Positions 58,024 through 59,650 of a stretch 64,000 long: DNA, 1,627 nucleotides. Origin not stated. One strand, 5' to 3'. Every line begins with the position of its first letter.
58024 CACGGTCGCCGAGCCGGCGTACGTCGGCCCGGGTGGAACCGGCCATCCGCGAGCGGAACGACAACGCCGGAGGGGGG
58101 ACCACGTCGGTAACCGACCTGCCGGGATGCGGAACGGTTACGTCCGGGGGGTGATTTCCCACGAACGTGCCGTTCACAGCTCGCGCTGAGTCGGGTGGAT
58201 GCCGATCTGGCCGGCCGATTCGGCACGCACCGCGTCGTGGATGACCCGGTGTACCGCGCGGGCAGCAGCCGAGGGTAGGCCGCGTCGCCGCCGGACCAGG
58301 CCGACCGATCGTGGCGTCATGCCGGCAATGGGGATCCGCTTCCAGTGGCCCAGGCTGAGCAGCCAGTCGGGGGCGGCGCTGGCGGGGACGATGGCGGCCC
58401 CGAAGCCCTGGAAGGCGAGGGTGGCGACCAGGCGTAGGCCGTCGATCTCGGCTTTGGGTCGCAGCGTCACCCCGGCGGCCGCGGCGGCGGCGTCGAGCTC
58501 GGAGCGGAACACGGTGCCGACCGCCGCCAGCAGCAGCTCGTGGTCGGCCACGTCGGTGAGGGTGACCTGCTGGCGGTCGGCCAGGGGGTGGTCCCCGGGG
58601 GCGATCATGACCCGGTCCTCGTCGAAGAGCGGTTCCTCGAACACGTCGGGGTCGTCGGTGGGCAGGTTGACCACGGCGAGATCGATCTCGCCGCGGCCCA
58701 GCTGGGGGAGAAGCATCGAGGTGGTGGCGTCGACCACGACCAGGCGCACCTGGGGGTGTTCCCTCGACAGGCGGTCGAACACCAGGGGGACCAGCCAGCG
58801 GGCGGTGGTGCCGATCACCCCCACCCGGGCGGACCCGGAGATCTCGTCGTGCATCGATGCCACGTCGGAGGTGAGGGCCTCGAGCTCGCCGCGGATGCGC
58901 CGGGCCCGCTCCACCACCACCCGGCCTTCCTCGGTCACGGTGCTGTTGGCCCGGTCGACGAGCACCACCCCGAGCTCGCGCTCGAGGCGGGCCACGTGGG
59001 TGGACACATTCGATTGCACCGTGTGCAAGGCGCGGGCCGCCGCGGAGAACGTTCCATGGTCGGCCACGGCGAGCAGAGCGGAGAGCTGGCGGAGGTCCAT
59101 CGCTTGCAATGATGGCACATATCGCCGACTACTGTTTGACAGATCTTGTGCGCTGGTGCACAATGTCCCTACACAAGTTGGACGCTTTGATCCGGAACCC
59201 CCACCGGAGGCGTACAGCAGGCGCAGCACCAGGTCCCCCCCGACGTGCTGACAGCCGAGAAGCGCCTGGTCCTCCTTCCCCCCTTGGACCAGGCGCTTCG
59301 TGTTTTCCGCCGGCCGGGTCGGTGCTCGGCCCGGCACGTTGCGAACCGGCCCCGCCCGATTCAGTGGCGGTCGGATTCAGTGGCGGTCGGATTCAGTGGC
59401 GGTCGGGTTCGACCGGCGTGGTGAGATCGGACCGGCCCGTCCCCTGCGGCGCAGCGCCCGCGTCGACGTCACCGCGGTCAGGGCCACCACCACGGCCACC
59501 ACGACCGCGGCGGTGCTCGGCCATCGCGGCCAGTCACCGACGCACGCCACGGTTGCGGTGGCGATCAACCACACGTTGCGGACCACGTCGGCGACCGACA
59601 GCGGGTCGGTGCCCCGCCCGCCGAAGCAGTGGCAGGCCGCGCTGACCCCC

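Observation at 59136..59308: Candidate 6C-like small RNA divergent from a LysR regulator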

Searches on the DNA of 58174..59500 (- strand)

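Call 4: search_rna_families(source=window, start=58900, end=59500, threshold=evalue, max_evalue=10, show_alignments=3)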
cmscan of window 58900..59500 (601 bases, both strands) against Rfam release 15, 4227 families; matches with E-value up to 10: 5.
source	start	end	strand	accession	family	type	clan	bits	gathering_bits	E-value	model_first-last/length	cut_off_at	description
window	59217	59302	+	RF01066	6C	Cis-reg;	-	31.1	47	0.033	1-75/75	no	6C RNA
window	59222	59306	+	RF02833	Scr3202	Gene; sRNA;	-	18.5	52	3.8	1-95/95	no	Streptomyces RNA 3202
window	59256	59414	-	RF02828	Scr3920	Gene; sRNA;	-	17.4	88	0.65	1-125/125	no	Streptomyces RNA 3920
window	59258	59295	+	RF02791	CcsR1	Gene; sRNA;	-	14.2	65.3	1.1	40-77/83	no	Conserved CCUCCUCCC motif stress-induced RNA 1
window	59212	59348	+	RF04203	MIR1144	Gene; miRNA;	-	13.5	90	8.3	1-197/197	no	MIR1144 microRNA precursor family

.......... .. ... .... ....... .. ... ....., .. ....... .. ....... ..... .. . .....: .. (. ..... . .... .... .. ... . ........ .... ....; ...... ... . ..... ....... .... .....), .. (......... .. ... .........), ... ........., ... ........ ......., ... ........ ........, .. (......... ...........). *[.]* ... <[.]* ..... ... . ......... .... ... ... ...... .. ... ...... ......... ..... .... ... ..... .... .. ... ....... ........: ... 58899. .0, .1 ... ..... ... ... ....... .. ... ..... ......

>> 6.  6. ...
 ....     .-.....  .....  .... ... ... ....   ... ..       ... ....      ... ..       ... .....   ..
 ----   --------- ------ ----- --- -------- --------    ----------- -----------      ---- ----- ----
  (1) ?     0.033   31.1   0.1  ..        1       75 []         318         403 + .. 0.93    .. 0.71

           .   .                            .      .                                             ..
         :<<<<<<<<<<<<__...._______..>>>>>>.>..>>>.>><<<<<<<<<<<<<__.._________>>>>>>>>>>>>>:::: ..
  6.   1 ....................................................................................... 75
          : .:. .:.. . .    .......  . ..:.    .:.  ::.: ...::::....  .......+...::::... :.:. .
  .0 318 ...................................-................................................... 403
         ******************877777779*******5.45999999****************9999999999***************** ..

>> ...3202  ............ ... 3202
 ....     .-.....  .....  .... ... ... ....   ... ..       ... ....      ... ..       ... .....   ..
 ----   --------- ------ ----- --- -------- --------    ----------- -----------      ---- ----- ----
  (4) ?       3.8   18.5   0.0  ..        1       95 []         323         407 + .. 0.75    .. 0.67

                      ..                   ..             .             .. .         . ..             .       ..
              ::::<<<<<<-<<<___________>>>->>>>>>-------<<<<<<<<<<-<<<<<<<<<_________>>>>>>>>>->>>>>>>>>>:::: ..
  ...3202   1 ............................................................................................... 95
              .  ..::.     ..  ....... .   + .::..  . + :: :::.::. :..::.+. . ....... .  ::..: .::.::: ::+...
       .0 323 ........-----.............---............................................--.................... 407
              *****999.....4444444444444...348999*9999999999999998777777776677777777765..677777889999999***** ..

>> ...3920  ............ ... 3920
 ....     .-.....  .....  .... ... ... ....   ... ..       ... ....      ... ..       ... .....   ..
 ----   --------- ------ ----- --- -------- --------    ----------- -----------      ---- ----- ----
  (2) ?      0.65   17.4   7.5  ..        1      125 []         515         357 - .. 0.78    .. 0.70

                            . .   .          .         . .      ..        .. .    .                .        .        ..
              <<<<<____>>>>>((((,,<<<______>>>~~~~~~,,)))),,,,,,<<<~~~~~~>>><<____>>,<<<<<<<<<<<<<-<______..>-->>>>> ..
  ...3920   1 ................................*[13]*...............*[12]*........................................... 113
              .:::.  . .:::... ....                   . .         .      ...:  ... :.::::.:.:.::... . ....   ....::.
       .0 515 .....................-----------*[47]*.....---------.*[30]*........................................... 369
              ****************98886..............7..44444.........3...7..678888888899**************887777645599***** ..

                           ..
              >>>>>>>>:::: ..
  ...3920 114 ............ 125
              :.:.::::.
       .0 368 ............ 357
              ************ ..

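Call 13: search_rna_families(sources=[L001, L002, L003, L004, L005, L006, L007, L008, L009, L010, L011, L012, L013, L014, L015, L016, L017, L018, L019, L020], threshold=gathering)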
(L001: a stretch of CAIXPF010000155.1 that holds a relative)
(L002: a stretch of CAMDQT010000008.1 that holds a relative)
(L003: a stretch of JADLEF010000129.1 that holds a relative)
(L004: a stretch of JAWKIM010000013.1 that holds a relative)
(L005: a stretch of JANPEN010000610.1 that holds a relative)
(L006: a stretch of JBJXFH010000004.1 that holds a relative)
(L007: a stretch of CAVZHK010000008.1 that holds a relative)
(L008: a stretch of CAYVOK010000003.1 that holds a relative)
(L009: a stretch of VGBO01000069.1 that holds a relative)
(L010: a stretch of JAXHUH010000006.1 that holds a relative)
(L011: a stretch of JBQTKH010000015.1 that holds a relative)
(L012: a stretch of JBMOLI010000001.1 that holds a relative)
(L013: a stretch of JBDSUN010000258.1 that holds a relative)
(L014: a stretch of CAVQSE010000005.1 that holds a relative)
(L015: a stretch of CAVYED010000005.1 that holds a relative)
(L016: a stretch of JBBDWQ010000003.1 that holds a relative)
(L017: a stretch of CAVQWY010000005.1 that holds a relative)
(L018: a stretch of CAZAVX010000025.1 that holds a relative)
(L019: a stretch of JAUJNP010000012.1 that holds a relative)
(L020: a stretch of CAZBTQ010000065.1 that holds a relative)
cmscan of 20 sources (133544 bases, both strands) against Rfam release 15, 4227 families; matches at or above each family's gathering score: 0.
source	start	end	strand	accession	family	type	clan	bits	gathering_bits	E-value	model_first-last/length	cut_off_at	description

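Call 28: search_rna_families(sources=[L040, L041, L043, L045, L056, L061, L062, L073, L012, L070], threshold=evalue, max_evalue=10, show_alignments=3)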
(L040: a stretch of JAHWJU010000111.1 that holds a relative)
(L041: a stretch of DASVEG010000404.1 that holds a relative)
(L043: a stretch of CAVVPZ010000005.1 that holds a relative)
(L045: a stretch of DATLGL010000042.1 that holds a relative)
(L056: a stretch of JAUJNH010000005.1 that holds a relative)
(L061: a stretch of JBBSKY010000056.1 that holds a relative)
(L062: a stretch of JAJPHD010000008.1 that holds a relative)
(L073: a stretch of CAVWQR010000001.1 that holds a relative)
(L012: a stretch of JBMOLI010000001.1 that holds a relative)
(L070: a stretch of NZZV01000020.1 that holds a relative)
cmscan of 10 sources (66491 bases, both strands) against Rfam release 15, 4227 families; matches with E-value up to 10: 14.
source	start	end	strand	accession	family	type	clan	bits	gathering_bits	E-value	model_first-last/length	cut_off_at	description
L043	6268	6340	-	RF00005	tRNA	Gene; tRNA;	CL00001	68.5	29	8.3e-13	1-71/71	no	tRNA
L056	5530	5602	+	RF00005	tRNA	Gene; tRNA;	CL00001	67.1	29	2e-12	1-71/71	no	tRNA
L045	6525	6597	-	RF00005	tRNA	Gene; tRNA;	CL00001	66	29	4e-12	1-71/71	no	tRNA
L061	5444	5516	+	RF00005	tRNA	Gene; tRNA;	CL00001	64.6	29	9.7e-12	1-71/71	no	tRNA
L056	2853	2929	-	RF01066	6C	Cis-reg;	-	34.1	47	1.1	1-75/75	no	6C RNA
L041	2837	2917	-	RF01066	6C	Cis-reg;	-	32.1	47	2.5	1-75/75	no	6C RNA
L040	5611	5661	-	RF00005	tRNA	Gene; tRNA;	CL00001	29.6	29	0.044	22-71/71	5'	tRNA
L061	3976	4041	+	RF03844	mir-3190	Gene; miRNA;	-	26.2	81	5.2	1-77/77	no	mir-3190 microRNA precursor family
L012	2822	2975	-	RF02342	ar7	Gene; sRNA;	-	25.3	60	0.63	1-145/145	no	Alphaproteobacterial sRNA ar7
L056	847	904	+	RF03791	mir-4526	Gene; miRNA;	-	24.7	100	3.6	1-87/87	no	mir-4526 microRNA precursor family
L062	2801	2885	-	RF01812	Pxr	Gene; sRNA;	-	24.2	80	5.1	1-109/109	no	Pxr regulatory sRNA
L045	1496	1552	-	RF03549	mir-15_2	Gene; miRNA;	-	23.9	80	2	1-56/56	no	mir-15_2 microRNA precursor family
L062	610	651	-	RF00523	Prion_pknot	Cis-reg;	-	22.9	39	8.1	1-40/40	no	Prion pseudoknot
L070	2340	2405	+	RF01781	ASdes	Gene; sRNA;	-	20.6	40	4.8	1-68/68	no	ASdes TB sRNA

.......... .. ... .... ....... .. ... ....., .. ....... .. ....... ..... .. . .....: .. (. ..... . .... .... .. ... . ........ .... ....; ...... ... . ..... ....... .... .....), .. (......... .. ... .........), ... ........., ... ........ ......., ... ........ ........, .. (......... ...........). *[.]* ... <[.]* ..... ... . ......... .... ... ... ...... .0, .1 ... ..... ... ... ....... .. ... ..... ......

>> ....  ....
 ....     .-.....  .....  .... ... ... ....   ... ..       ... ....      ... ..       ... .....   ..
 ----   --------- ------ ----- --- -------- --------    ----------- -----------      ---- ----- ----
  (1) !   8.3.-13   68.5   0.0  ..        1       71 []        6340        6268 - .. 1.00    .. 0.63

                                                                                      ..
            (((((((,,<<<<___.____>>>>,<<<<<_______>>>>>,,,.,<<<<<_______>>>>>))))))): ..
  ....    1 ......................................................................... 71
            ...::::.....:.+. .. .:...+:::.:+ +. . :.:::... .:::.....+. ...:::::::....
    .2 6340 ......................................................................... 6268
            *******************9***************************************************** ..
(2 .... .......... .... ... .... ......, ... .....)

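Call 32: search_dna_similar(query=window:59130-59312:+, collection=plasmids, mode=distant, max_evalue=1, max_rows=20)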
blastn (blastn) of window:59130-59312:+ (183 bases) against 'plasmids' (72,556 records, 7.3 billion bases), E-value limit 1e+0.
Records with a match: 2; places in all: 2; records where one place covers at least 80% of the query: 0.
Best place of each record, by identity: 80-90% 2.
By first word of the organism name: Mitsuaria 1; Streptomyces 1.
By predicted mobility (MOB-suite, as given by PLSDB): non-mobilizable 2.
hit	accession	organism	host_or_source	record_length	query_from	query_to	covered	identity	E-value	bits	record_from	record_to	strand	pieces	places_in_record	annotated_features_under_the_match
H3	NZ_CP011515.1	Mitsuaria sp. 7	Bacterium from forest soil.,forest soil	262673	87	123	20%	83.8%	5e-1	41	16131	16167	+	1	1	diguanylate cyclase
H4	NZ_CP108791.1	Streptomyces sp. NBC_00887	-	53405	85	116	17%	88.2%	5e-1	42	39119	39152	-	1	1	none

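Call 35: build_rna_model(alignment_id=A2, structure=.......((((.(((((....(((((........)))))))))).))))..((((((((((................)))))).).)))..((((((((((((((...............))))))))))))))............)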
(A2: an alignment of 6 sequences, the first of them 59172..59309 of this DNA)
Model R1 built from alignment A2 (6 sequences, 146 columns); structure: as given.
model positions 139; base pairs 38; branch points 2; effective number of sequences 0.98; information 0.59 bits per position. Calibrated on 0.2 Mb of random sequence (short: E-values are rough).
structure used (alignment columns):
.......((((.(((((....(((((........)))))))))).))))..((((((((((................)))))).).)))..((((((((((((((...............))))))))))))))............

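Call 36: search_with_rna_model(model_id=R1, sources=[window, L001, L002, L003, L004, L005, L006, L007, L008, L009, L010, L011, L012, L013, L014, L015, L016, L017, L018, L019, L020, L021, L022, L023, L024, L025, L026, L027, L028, L029, L030, L031, L032, L033, L034, L035, L036, L037, L038, L039, L040, L041, L042, L043, L044, L045, L046, L047, L048, L049, L050, L051, L052, L053, L054, L055, L056, L057, L058, L059, L060, L061, L062, L063, L064, L065, L066, L067, L068, L069, L070, L071, L072, L073, L074, L075, L076, L077, L078, L079, L080], max_evalue=1, make_alignment=true)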
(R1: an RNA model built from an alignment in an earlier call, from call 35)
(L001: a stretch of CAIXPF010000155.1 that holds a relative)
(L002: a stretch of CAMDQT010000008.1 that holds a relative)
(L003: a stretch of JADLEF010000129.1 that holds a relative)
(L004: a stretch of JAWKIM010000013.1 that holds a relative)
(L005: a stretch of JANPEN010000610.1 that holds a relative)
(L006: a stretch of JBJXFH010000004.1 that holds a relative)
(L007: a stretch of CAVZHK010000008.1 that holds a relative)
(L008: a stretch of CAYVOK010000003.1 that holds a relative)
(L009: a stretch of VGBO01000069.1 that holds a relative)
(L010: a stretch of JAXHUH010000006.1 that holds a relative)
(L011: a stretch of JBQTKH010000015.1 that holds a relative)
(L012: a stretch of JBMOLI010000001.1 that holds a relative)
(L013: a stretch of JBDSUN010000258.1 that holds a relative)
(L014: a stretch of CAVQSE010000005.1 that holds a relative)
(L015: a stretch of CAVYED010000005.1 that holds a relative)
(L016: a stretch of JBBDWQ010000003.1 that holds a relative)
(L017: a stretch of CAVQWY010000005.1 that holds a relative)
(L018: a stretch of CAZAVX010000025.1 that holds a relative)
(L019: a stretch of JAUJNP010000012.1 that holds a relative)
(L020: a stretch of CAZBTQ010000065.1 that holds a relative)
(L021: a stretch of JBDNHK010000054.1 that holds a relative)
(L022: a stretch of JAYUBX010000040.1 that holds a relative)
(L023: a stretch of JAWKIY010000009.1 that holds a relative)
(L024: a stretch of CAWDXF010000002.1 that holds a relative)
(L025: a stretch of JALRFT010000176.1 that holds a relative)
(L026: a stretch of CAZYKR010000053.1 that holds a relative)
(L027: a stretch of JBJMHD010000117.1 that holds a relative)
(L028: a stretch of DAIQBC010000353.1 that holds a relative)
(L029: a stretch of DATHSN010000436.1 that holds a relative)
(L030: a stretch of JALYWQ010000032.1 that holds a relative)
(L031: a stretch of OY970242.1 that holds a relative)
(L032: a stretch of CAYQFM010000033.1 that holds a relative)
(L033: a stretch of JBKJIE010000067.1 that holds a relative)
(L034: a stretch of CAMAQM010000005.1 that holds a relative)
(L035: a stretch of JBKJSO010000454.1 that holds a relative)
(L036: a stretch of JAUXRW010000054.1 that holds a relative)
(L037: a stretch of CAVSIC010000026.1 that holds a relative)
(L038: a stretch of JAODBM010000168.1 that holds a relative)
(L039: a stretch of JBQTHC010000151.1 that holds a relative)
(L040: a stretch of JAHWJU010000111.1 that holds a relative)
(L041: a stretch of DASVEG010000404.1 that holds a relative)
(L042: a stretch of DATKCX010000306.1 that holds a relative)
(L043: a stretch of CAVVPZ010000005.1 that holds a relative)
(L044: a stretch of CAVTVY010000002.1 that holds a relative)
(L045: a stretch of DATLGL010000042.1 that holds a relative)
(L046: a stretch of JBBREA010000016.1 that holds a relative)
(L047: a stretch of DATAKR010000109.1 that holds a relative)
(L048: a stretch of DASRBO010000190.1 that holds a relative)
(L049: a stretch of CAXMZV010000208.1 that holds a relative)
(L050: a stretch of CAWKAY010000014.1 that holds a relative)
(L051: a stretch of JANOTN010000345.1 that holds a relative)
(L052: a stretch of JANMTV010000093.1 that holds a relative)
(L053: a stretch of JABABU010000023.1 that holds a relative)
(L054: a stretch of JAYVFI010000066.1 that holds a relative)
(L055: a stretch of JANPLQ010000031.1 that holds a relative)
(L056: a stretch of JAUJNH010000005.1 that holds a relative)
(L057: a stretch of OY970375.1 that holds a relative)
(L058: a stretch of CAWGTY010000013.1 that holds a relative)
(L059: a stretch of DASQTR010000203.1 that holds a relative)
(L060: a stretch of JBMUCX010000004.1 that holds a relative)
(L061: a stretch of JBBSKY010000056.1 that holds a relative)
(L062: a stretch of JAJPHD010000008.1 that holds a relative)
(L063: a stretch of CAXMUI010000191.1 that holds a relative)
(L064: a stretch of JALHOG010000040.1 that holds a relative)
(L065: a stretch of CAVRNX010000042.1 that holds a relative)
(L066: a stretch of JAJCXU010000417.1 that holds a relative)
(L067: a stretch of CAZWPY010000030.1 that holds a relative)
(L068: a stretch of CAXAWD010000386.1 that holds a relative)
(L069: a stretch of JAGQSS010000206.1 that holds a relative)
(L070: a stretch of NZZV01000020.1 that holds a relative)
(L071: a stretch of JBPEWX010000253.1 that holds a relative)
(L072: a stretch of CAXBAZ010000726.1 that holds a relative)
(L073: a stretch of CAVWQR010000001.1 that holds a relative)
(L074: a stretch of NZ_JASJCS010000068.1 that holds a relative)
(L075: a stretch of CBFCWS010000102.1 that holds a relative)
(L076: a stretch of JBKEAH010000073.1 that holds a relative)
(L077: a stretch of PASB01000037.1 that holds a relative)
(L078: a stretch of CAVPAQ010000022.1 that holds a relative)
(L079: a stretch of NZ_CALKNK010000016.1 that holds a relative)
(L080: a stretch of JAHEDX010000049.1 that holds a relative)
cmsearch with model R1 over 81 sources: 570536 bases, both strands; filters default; matches with E-value up to 1: 75.
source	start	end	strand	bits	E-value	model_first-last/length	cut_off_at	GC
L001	2791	2929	-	165.9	2.4e-40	1-139/139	no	0.68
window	59171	59310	+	159.8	9.1e-39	1-139/139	no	0.66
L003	2792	2929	-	156.2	7.6e-38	1-139/139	no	0.65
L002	2787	2928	-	151.8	1e-36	1-139/139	no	0.65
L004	2790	2928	-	148.6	6.7e-36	1-139/139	no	0.64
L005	2793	2929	-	137.2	5.9e-33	1-139/139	no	0.65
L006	2796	2930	-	110.8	3.6e-26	1-139/139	no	0.67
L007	2796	2930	-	104.9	1.2e-24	1-139/139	no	0.67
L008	2794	2928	-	72.7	2.4e-16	1-139/139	no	0.71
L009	2794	2928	-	65.3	1.9e-14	1-139/139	no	0.7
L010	2793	2929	-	54.3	1.3e-11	1-139/139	no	0.64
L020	2796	2929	-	42.5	1.5e-08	1-139/139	no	0.65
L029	2795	2929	-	39.6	7.9e-08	1-139/139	no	0.7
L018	2761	2893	-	36.5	5.2e-07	1-139/139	no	0.69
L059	1119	1210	-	33.3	3.5e-06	1-139/139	no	0.64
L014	2798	2928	-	32.5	5.3e-06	1-139/139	no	0.68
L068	1550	1645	-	30.3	2e-05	1-139/139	no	0.6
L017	2806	2931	-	30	2.4e-05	1-139/139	no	0.68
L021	2799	2930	-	29.7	2.8e-05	1-139/139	no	0.67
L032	2776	2917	-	29.6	3.1e-05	1-139/139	no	0.62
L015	2799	2929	-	29.1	4.1e-05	1-139/139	no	0.69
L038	2808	2928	-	29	4.3e-05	1-139/139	no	0.7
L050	2790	2882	-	28.6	5.5e-05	1-139/139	no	0.66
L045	2833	2974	-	28.5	5.8e-05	1-139/139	no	0.63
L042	2777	2869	-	28.1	7.5e-05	1-139/139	no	0.63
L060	2775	2897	-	27.9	8.5e-05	1-139/139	no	0.63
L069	2786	2881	-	27.6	0.0001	1-139/139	no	0.62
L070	2786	2881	-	27.4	0.00011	1-139/139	no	0.62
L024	2807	2931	-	26.8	0.00016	1-139/139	no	0.73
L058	2790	2881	-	26.8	0.00016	1-139/139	no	0.64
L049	2801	2923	-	26.7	0.00018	1-139/139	no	0.59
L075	2426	2553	-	26.3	0.00022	1-139/139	no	0.63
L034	2788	2916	-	25.6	0.00032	1-139/139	no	0.66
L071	595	690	-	25.6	0.00034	1-139/139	no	0.62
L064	2781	2871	-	25.5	0.00035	1-139/139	no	0.64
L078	2791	2881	-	25.4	0.00036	1-139/139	no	0.59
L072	708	802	-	25.2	0.00041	1-139/139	no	0.64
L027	2806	2929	-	25.1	0.00044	1-139/139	no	0.7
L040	2834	2931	-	24.9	0.00051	1-139/139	no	0.7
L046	2776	2869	-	24.7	0.00056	1-139/139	no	0.65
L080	2791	2881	-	24.6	0.00059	1-139/139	no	0.64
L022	2800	2929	-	24.6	0.00061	1-139/139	no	0.61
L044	2777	2869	-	24.1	0.00081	1-139/139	no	0.65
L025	2790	2916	-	22.9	0.0016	1-139/139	no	0.65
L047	2831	2925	-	22.9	0.0017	1-139/139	no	0.68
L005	2804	2842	+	22.2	0.0024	89-128/139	no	0.69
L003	2803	2842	+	22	0.0027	89-128/139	no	0.68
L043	2830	2922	-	22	0.0028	1-139/139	no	0.7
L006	2807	2846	+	21.9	0.0029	89-128/139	no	0.7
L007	2807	2846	+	21.9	0.0029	89-128/139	no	0.7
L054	2791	2881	-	21.7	0.0034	1-139/139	no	0.62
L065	2791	2881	-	21.5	0.0036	1-139/139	no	0.63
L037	2804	2929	-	20.6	0.0064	1-139/139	no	0.66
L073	2846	2974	-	19.6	0.012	1-139/139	no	0.68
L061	2846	2962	-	19.3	0.014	1-139/139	no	0.71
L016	2806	2894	-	19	0.016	1-139/139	no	0.73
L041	2831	2922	-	18.7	0.02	1-139/139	no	0.74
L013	2805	2929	-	18.6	0.021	1-139/139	no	0.7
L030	2798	2931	-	18.5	0.022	1-139/139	no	0.69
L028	1361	1489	-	17.9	0.031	1-139/139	no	0.71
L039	2806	2973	-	17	0.054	1-139/139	no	0.67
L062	2836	2941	-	16.3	0.08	1-139/139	no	0.73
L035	321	412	-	16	0.097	1-139/139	no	0.74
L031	2806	2931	-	15.7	0.12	1-139/139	no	0.74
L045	5419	5518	+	15.2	0.15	1-139/139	no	0.71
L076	2808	2926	-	15.1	0.16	1-139/139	no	0.61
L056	2847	2934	-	14.9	0.19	1-139/139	no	0.73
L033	2808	2896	-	14.3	0.27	1-139/139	no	0.76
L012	2752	2863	-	13.7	0.38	1-139/139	no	0.71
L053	2185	2303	+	13.4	0.44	1-139/139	no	0.68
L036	4261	4290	+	12.2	0.92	94-123/139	no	0.8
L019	2817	2929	-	12.2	0.93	1-139/139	no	0.73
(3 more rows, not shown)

Alignment A3: 75 matches aligned to the model, 300 columns, each read 5' to 3' on its own strand. Consensus structure (alignment columns), stored with it:
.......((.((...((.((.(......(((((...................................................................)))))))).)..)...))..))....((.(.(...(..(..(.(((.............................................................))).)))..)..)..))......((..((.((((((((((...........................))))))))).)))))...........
